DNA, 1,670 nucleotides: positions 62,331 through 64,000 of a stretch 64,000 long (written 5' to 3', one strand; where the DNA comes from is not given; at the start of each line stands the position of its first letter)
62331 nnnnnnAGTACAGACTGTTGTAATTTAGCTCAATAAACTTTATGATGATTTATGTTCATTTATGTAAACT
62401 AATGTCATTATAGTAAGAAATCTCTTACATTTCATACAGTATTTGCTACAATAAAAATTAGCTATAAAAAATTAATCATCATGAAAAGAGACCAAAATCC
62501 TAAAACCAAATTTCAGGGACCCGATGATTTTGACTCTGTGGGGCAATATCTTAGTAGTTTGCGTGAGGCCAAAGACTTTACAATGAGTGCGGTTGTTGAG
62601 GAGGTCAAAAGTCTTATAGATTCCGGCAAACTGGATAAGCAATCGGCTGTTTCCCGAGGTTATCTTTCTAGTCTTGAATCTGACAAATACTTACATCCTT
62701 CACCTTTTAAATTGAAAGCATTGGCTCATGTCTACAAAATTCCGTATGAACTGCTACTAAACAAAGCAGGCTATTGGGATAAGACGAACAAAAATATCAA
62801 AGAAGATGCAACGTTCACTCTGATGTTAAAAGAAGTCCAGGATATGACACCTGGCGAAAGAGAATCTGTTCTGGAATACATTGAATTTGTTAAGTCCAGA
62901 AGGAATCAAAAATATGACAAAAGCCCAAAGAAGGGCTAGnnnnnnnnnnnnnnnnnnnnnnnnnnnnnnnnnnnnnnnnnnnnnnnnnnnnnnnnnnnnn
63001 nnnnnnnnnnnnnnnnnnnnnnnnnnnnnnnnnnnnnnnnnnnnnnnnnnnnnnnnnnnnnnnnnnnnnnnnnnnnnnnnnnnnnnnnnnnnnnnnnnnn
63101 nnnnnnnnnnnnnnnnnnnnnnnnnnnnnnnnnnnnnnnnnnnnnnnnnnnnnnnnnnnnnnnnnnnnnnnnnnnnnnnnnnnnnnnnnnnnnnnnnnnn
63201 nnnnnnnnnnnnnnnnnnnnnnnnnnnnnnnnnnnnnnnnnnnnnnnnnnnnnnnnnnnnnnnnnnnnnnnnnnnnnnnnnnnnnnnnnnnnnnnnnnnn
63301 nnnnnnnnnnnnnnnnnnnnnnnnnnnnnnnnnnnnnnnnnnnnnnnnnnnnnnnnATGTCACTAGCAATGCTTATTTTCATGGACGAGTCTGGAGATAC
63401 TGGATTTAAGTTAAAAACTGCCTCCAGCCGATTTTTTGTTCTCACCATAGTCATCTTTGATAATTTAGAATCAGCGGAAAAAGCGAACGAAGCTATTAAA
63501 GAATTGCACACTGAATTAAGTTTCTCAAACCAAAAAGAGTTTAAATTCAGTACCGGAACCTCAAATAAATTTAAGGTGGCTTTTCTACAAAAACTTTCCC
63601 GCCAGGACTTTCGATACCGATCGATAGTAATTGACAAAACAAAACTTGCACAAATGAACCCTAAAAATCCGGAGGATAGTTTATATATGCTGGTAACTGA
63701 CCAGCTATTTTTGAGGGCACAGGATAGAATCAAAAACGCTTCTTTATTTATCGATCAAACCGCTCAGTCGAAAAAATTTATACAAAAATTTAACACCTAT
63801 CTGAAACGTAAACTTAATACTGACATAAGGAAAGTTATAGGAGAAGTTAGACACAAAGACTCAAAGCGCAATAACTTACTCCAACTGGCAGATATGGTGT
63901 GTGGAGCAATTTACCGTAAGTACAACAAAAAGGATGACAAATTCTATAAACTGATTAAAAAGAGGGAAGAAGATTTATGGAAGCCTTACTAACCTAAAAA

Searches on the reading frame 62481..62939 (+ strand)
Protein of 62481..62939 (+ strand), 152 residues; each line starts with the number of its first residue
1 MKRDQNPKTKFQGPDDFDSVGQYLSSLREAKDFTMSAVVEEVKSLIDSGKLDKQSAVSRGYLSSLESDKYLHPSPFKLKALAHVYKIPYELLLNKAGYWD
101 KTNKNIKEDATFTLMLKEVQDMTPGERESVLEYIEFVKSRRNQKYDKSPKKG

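Call 99: search_protein_families(library=pfam, proteins=[window:62481-62939:+], max_evalue=0.001)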
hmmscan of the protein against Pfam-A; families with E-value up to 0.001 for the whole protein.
window:62481-62939:+ (152 aa): 3 families
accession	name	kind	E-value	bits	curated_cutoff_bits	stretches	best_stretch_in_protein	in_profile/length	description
PF12844.13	HTH_19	-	5.8e-06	26.6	30.2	1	21-97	1-63/64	Helix-turn-helix domain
PF13560.12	HTH_31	-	0.0003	21.5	27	1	21-88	3-57/64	Helix-turn-helix domain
PF01381.28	HTH_3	-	0.00031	21.2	23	1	53-91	17-54/55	Helix-turn-helix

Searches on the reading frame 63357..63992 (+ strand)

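Call 99: search_protein_families(library=pfam, proteins=[window:63357-63992:+], max_evalue=0.001)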
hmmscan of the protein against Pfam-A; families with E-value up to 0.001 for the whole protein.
window:63357-63992:+ (211 aa): 1 family
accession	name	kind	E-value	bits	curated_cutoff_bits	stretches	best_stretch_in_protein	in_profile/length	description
PF12686.12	DUF3800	-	1e-18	68.9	21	1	6-188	1-149/149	Protein of unknown function (DUF3800)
